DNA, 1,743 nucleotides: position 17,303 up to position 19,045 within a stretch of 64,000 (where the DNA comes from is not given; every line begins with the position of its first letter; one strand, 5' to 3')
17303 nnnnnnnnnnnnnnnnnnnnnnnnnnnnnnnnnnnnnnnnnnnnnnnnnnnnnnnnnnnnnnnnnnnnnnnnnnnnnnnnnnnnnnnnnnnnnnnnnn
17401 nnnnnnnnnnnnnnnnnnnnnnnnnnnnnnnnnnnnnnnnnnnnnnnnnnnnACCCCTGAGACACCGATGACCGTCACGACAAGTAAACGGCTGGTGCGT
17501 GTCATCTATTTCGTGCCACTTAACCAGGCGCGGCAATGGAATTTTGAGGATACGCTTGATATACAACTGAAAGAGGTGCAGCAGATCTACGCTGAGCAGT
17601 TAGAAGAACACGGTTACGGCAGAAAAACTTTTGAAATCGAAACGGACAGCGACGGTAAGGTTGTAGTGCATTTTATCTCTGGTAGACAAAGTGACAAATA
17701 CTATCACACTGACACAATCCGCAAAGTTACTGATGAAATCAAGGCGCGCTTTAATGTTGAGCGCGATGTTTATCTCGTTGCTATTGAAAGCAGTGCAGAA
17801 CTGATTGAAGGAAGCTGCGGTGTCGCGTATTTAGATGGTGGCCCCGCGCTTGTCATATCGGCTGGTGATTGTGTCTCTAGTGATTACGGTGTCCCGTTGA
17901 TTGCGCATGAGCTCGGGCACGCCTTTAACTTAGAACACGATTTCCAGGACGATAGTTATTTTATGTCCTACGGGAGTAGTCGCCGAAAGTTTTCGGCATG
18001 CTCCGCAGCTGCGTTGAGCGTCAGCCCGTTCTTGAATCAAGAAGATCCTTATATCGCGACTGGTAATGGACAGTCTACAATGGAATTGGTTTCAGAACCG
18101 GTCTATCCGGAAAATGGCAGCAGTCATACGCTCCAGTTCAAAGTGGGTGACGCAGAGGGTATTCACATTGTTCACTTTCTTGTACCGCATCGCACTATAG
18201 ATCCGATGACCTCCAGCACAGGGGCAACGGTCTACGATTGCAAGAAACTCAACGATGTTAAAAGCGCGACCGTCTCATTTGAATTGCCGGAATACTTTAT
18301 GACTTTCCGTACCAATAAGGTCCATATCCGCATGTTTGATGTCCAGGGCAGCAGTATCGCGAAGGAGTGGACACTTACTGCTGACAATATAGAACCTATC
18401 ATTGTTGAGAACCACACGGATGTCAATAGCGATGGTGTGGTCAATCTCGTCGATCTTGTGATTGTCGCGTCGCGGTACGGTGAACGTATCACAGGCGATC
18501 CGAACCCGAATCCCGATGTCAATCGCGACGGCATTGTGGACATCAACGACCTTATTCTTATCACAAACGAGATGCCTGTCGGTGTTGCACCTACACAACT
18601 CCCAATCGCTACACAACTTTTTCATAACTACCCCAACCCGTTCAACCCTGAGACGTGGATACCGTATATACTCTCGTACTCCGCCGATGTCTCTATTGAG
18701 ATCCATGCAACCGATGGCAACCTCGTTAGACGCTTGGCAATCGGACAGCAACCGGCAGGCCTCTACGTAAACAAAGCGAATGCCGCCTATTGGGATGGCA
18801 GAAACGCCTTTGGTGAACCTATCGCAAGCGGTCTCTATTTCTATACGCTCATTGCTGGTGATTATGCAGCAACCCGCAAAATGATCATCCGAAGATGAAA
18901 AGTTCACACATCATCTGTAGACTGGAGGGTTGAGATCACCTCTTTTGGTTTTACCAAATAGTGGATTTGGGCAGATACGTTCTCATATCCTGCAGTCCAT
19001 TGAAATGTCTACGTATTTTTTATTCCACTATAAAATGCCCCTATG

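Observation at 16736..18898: NPCBM–metzincin–dockerin protease carrying a T9SS-type C-terminal tail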

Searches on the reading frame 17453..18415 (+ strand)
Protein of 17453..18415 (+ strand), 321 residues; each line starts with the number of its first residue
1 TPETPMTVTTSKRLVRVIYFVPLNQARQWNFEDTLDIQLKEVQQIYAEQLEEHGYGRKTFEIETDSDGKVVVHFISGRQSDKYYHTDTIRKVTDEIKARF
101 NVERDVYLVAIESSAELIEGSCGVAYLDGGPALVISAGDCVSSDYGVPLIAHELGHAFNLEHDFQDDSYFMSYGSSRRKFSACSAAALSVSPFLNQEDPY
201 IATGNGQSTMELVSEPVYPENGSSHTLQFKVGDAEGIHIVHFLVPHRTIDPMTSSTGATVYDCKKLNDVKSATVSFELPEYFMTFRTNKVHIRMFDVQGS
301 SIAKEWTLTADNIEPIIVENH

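Call 30: search_solved_structures(query=A2, max_evalue=1, show_alignments=3)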
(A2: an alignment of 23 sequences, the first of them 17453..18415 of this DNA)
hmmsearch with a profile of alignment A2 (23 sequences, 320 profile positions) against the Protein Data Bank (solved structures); distinct sequences matched with E-value up to 1: 141 (the best 60 are shown).
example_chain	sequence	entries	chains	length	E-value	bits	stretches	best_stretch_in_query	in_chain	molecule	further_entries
6z2d_A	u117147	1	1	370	1.6e-15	60.4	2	12-103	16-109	O-glycan protease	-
6z2o_A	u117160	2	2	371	1.6e-15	60.4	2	12-103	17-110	O-glycan protease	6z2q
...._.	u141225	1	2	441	5.5e-13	52.1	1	12-166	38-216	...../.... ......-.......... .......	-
8df2_A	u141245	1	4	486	6.8e-13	51.8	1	12-166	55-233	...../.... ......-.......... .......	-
6z2p_A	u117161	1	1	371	2.1e-12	50.2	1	12-103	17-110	O-glycan protease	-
1kuf_A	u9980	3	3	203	0.0012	21.3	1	150-189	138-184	metalloproteinase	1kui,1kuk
6v3p_C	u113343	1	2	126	0.0021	20.6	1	206-314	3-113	IgA FC receptor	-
4q1l_A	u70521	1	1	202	0.0023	20.4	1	104-168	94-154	Snake venom metalloproteinase leucurolysin-A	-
3edi_A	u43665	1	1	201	0.0025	20.3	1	105-169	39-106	Tolloid-like protein 1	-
4wk7_A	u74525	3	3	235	0.0026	20.3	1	121-168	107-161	A disintegrin and metalloproteinase with thrombospondin motifs 4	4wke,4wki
3edh_A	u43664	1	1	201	0.0035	19.8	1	122-169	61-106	Bone morphogenetic protein 1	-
6bsm_A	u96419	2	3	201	0.0035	19.8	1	122-169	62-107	Bone morphogenetic protein 1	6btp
3edg_A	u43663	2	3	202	0.0035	19.8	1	122-169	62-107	Bone morphogenetic protein 1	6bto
6bsl_A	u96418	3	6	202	0.0035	19.8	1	122-169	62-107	Bone morphogenetic protein 1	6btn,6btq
1kug_A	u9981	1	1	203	0.004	19.7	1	150-189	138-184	metalloproteinase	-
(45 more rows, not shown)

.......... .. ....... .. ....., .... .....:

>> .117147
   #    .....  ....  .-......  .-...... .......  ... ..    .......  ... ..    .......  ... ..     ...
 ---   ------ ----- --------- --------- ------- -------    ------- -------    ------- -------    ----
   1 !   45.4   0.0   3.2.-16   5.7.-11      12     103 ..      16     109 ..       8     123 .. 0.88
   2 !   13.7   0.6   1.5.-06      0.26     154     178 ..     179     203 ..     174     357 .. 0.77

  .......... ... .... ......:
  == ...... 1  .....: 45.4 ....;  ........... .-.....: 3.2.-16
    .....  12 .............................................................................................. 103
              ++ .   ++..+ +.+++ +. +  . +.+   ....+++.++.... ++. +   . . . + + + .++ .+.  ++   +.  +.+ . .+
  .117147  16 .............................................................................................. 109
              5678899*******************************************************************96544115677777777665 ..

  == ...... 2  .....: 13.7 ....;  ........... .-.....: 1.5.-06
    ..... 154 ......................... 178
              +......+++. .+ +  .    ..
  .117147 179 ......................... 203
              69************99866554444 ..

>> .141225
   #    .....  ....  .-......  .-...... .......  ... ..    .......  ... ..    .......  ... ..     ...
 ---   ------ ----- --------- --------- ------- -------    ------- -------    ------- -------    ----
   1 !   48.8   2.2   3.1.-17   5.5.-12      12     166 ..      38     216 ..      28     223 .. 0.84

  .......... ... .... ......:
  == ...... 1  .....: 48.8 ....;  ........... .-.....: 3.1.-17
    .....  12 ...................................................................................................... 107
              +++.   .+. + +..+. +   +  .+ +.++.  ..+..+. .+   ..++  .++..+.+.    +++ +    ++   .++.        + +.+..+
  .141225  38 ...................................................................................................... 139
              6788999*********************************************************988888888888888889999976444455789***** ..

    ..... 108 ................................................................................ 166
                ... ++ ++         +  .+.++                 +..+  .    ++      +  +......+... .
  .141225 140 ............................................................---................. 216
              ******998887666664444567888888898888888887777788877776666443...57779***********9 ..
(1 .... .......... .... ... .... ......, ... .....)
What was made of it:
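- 17483..18055 (+): Metzincin catalytic domain of the OgpA/AMUC_1438 O-glycopeptidase type, aa 250-440. Profile of 23 homologs against PDB: OgpA 6z2d E=1.6e-15, AMUC_1438 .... E=5.5e-13; reprolysins, astacins and ADAMTS at E>=1e-3 (call 30).
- On OgpA/AMUC_1438 O-glycopeptidase family (metzincin, not classified in MEROPS): hmmsearch: OgpA 1.6e-15, AMUC_1438 5.5e-13 (call 30).
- On Reprolysin/adamalysin (MEROPS M12B): In the profile search the M12 structures have E>=1.2e-3, against 1.6e-15 for OgpA (call 30).
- Profile against PDB gives OgpA E=1.6e-15 and AMUC_1438 E=5.5e-13, against E>=1e-3 for M12-type metzincins (call 30).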

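Call 40: predict_structure(alignment_id=A2)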
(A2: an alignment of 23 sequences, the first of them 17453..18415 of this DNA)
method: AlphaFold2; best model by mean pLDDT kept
length: 321 residues; sequences in the alignment: 23
mean_pLDDT: 88.7   pTM: 0.87
mean pLDDT of the five models: 88.7, 88.6, 87.7, 87.1, 87.0
residues with pLDDT >= 90: 227; 70-90: 65; 50-70: 12; < 50: 17
segments of 3 or more residues with pLDDT < 50: 1-9, 314-321
pLDDT, mean of each block of 10 residues (from residue 1): 41 89 92 94 97 95 95 96 92 91 89 89 87 89 89 96 95 91 96 82 72 93 92 95 95 90 96 96 93 92 94 51 39
secondary structure, 60 per line:
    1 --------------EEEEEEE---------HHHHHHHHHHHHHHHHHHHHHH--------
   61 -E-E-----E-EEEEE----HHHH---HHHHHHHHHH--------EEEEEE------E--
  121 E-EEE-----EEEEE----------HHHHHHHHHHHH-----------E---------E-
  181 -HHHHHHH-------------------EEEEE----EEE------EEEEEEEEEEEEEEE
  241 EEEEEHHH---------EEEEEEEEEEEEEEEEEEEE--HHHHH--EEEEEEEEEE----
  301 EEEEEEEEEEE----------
elements in order: E15-21 H31-52 E72-76 H81-84 H88-97 E106-111 E123-125 E131-135 H146-157 H182-188 E208-212 E217-219 E226-245 E258-277 H280-284 E287-296 E301-311
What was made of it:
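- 17483..18055 (+): AF2 model pLDDT 88.7, pTM 0.87 (call 40).
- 18068..18403 (+): Beta-sandwich domain following the catalytic domain, aa 445-556. All-beta in the AF2 model (call 40).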

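Call 44: fold_search(model_id=the predicted structure, library=pdb)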
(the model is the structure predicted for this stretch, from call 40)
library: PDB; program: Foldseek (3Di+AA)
matches with E <= 10: 1777; with E <= 0.001: 120
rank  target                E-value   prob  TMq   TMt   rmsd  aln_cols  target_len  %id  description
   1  6z2d                  1.6e-17  1.00  0.63  0.58   5.8       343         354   15  Crystal structure of wild type OgpA from Akkermansia muciniphila in P 41 21 2 (released 2020-09-30)
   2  6z2q_A                1.9e-17  1.00  0.63  0.58   5.8       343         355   15  Crystal structure of wild type OgpA from Akkermansia muciniphila in complex with an O-glycopeptide (GalGalNAc-TS) prod (released 2020-09-30)
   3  6z2p_A                2.7e-17  1.00  0.64  0.58   5.7       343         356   14  Crystal structure of catalytic inactive OgpA from Akkermansia muciniphila in complex with an O-glycopeptide (glycodros (released 2020-09-30)
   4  6z2o                  2.8e-17  1.00  0.62  0.58   5.9       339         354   15  Crystal structure of wild type OgpA from Akkermansia muciniphila in P 21 21 21 (released 2020-09-30)
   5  8df2_C                1.5e-15  1.00  0.61  0.54   6.1       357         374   17  The structure of the 'ALT' construct of the Amuc_1438 glycopeptidase (released 2022-08-31)
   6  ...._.                5.3e-15  1.00  0.61  0.47   6.3       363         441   16  The structure of the glycopeptidase catalytic domain including the linker of Amuc_1438 (released 2022-08-31)
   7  8df2_B                6.0e-15  1.00  0.61  0.54   6.0       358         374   17  The structure of the 'ALT' construct of the Amuc_1438 glycopeptidase (released 2022-08-31)
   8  8df2_A                1.5e-14  1.00  0.63  0.55   5.8       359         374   17  The structure of the 'ALT' construct of the Amuc_1438 glycopeptidase (released 2022-08-31)
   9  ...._A                5.6e-14  1.00  0.62  0.47   6.2       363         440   16  The structure of the glycopeptidase catalytic domain including the linker of Amuc_1438 (released 2022-08-31)
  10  8xrx_E                1.7e-07  0.99  0.22  0.16  14.2       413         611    9  The crystal structure of a GH3 enzyme CcBgl3B with glucose and gentiobiose (released 2024-04-10)
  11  8xrt_B                1.7e-07  0.99  0.22  0.13  14.9       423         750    9  The crystal structure of a GH3 enzyme CcBgl3B (released 2024-04-10)
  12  8xrt_E                1.8e-07  0.99  0.24  0.14  14.1       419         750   12  The crystal structure of a GH3 enzyme CcBgl3B (released 2024-04-10)
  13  4zoa_A                3.4e-07  1.00  0.24  0.14  15.5       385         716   11  Crystal Structure of beta-glucosidase from Listeria innocua in complex with isofagomine (released 2016-05-18)
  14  8xrv_C                4.0e-07  0.98  0.21  0.13  14.2       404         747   13  The crystal structure of a GH3 enzyme CcBgl3B with glucose (released 2024-04-10)
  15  8xrt_F                4.3e-07  0.97  0.20  0.12  14.9       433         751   11  The crystal structure of a GH3 enzyme CcBgl3B (released 2024-04-10)
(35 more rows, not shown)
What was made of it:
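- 17483..18055 (+): Foldseek ranks 1-9 are all OgpA or Amuc_1438, E=1.6e-17 to 5.6e-14, TM 0.61-0.64 (call 44).
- Closest known: AMUC_1438. Same: Metzincin catalytic domain plus beta-sandwich, with an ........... site (profile E=5.5e-13, Foldseek E=1.5e-15; calls 30, 44).
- Closest known: OgpA. Same: Best sequence-profile match (E=1.6e-15) and best fold match (E=1.6e-17, TM 0.63) over the whole two-domain unit (calls 30, 44).
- The OgpA family is very diverse in sequence (15-17% identity in the fold alignments, call 44), so specificity may differ.
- Tried and rejected: Reprolysin membership was rejected (calls 30, 44).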

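Call 99: search_protein_representatives(alignment_id=A2)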
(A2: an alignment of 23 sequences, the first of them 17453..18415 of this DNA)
Query: 23 sequences, 320 profile positions. Proteins with E-value up to 0.001 (for the whole library): 3327; up to 1e-10: 2192; up to 1e-30: 1120. The best 150 are listed.
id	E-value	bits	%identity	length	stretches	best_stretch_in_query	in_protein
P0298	3.0e-129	447.3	-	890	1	8-315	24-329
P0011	1.5e-124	431.9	-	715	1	2-312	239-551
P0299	1.8e-120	418.4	-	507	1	11-315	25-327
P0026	1.4e-117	409.0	-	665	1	4-319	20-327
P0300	6.0e-116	403.6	-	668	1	10-312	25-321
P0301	9.7e-115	399.6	-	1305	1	6-314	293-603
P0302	2.2e-114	398.4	-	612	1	12-314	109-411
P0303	1.2e-112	392.8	-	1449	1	10-313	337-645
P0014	4.8e-112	390.7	-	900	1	5-312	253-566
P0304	6.3e-111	387.1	-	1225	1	10-312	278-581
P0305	7.8e-111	386.8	-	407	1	5-306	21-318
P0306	2.2e-110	385.3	-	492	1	11-312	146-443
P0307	2.8e-110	385.0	-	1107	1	6-313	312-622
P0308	8.5e-110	383.4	-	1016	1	13-314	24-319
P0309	2.9e-108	378.3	-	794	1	10-317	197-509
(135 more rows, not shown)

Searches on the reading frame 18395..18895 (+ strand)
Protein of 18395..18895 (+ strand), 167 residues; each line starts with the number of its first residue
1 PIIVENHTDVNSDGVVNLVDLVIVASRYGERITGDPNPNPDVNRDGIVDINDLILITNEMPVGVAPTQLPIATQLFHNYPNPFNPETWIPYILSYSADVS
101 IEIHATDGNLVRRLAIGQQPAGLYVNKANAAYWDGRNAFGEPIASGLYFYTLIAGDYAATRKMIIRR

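Call 70: predict_structure(alignment_id=A4)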
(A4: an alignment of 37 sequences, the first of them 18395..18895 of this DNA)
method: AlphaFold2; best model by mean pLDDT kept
length: 167 residues; sequences in the alignment: 37
mean_pLDDT: 87.5   pTM: 0.60
mean pLDDT of the five models: 87.5, 87.3, 86.6, 85.2, 85.1
residues with pLDDT >= 90: 98; 70-90: 54; 50-70: 12; < 50: 3
segments of 3 or more residues with pLDDT < 50: 1-3
pLDDT, mean of each block of 10 residues (from residue 1): 69 88 91 87 91 86 58 89 85 96 96 96 87 94 92 97 85
secondary structure, 60 per line:
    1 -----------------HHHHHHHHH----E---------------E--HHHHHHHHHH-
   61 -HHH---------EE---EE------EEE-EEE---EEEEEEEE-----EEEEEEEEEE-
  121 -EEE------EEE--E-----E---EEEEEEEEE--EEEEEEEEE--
elements in order: H18-26 H50-59 E87-89 E91-93 E97-104 E110-119 E122-124 E131-133 E146-154 E157-165
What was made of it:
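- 18416..18574 (+): Type-I-like dockerin, aa 561-613, with two Ca-binding loops. Two helices in the AF2 model (call 70).
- On T9SS type-A CTD cargo (TIGR04183 / PF18962): AF2 model pLDDT 87.5 (call 70).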

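Call 73: fold_search(model_id=the predicted structure, library=pdb)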
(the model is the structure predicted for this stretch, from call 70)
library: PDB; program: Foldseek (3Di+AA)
matches with E <= 10: 1704; with E <= 0.001: 18
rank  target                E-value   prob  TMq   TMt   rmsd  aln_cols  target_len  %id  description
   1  6za2_A                5.3e-05  1.00  0.43  0.08   6.9       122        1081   19  Crystal structure of dimeric latent PorU from Porphyromonas gingivalis (released 2021-09-29)
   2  7eha_B                9.7e-05  1.00  0.36  0.36   4.1        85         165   27  Crystal structure of the flagellar hook cap from Salmonella enterica serovar Typhimurium (released 2021-11-24)
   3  7eha_C                1.2e-04  1.00  0.34  0.35   7.2        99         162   24  Crystal structure of the flagellar hook cap from Salmonella enterica serovar Typhimurium (released 2021-11-24)
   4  6za2_B                1.3e-04  1.00  0.46  0.08   2.8       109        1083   19  Crystal structure of dimeric latent PorU from Porphyromonas gingivalis (released 2021-09-29)
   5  7bhq_B                1.3e-04  1.00  0.35  0.29   6.8       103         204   23  In situ assembled Salmonella FlgD hook cap complex (released 2021-05-05)
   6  7eha_A                1.4e-04  1.00  0.34  0.32   5.5        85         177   26  Crystal structure of the flagellar hook cap from Salmonella enterica serovar Typhimurium (released 2021-11-24)
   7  7eh9_A                1.5e-04  1.00  0.35  0.43   5.7        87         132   25  Crystal structure of the flagellar hook cap fragment from Salmonella enterica serovar Typhimurium (released 2021-11-24)
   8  7eha_E                1.8e-04  1.00  0.34  0.34   5.5        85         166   26  Crystal structure of the flagellar hook cap from Salmonella enterica serovar Typhimurium (released 2021-11-24)
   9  7eh9_B                1.9e-04  1.00  0.35  0.43   5.9        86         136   24  Crystal structure of the flagellar hook cap fragment from Salmonella enterica serovar Typhimurium (released 2021-11-24)
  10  5m11                  2.1e-04  1.00  0.37  0.10   5.8       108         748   18  Structural and functional probing of PorZ, an essential bacterial surface component of the type-IX secretion system of h (released 2016-11-09)
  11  3eif                  2.4e-04  1.00  0.39  0.08   4.6        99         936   15  1.9 angstrom crystal structure of the active form of the C5a peptidase from Streptococcus pyogenes (ScpA) (released 2009-02-24)
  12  7bj3                  2.4e-04  1.00  0.38  0.08   5.1        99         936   15  ScpA from Streptococcus pyogenes, S512A active site mutant (released 2021-05-12)
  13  1xf1_A                2.5e-04  1.00  0.39  0.08   3.5       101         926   16  Structure of C5a peptidase- a key virulence factor from Streptococcus (released 2005-11-22)
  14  7yzx_A                2.8e-04  1.00  0.39  0.08   4.7        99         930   15  ScpA from Streptococcus pyogenes, D783A mutant. (released 2022-08-31)
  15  8bty_A                4.6e-04  1.00  0.39  0.08   4.6        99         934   16  Structure of the active form of ScpB, the C5a-peptidase from Streptococcus agalactiae. (released 2023-11-15)
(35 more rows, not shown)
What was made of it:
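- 18623..18895 (+): T9SS type-A-like C-terminal sorting domain (CTD), aa 630-720. The AF2 beta-sandwich model's best PDB matches are PorU 6za2 (E=5e-5), FlgD Ig domains, PorZ 5m11, and cargo CTDs in the F. johnsoniae translocon (8glk_D, 8gl8_D) (calls 70, 73).
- Closest known: T9SS type-A CTD cargo proteins of Bacteroidota. Same: Fold matches to PorU and PorZ CTDs and to translocon-bound cargo CTDs (call 73).
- The fold resembles PorU and PorZ CTDs and translocon-bound cargo CTDs (call 73). FlgD hook-cap domains rank among the top fold matches (call 73). The best fold hits include PorU and PorZ CTDs and cargo CTDs bound in the translocon (call 73).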

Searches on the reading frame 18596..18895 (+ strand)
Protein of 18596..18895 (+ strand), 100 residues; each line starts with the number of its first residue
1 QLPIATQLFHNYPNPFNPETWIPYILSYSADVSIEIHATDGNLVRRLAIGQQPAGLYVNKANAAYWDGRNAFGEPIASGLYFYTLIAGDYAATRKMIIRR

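Call 35: find_homologous_proteins(query=window:18596-18895:+, max_evalue=0.000001)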
Query window:18596-18895:+ (100 aa): 2371 proteins with E <= 0.000001 among 2434 candidates; the best 120 are listed.
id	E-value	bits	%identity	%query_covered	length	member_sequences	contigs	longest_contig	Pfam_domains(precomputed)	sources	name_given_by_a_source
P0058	6.6e-51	189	82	100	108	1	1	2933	PF18962.8,PF13860.13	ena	-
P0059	2.8e-40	155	67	98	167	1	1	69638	PF13860.13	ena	-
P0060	5.1e-40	154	70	97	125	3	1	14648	PF18962.8,PF13860.13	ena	-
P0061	1.2e-39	152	67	98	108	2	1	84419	PF13860.13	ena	-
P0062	1.6e-39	152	68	98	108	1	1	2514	PF18962.8,PF13860.13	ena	-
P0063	1.9e-39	152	68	98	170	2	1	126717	PF13860.13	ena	-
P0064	2.2e-39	152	66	99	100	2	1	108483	PF18962.8,PF13860.13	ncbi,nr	ncbi:MAG: T9SS type A sorting domain-containing protein [Candidatus Poribacteria bacterium]|nr:T9SS 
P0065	2.2e-39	152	68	98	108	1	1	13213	PF18962.8,PF13860.13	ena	-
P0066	2.8e-39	151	65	99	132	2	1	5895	PF13860.13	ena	-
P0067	3.2e-39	151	68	98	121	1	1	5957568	PF13860.13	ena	-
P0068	3.4e-39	151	66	99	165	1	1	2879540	PF13860.13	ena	-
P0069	3.7e-39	151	66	99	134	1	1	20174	PF18962.8,PF13860.13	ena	-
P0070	3.9e-39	151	67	99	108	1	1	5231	PF18962.8,PF13860.13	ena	-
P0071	4.1e-39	151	66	99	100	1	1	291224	PF18962.8,PF13860.13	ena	-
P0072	4.3e-39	151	66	100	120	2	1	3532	PF18962.8,PF13860.13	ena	-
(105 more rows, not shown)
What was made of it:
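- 18623..18895 (+): 2,371 database hits at E<=1e-6 with this 100-aa segment (call 35).
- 2,371 hits with the tail alone (call 35).
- Tried and rejected: The listing was biased towards 100-170-aa proteins and was uninformative (call 35).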
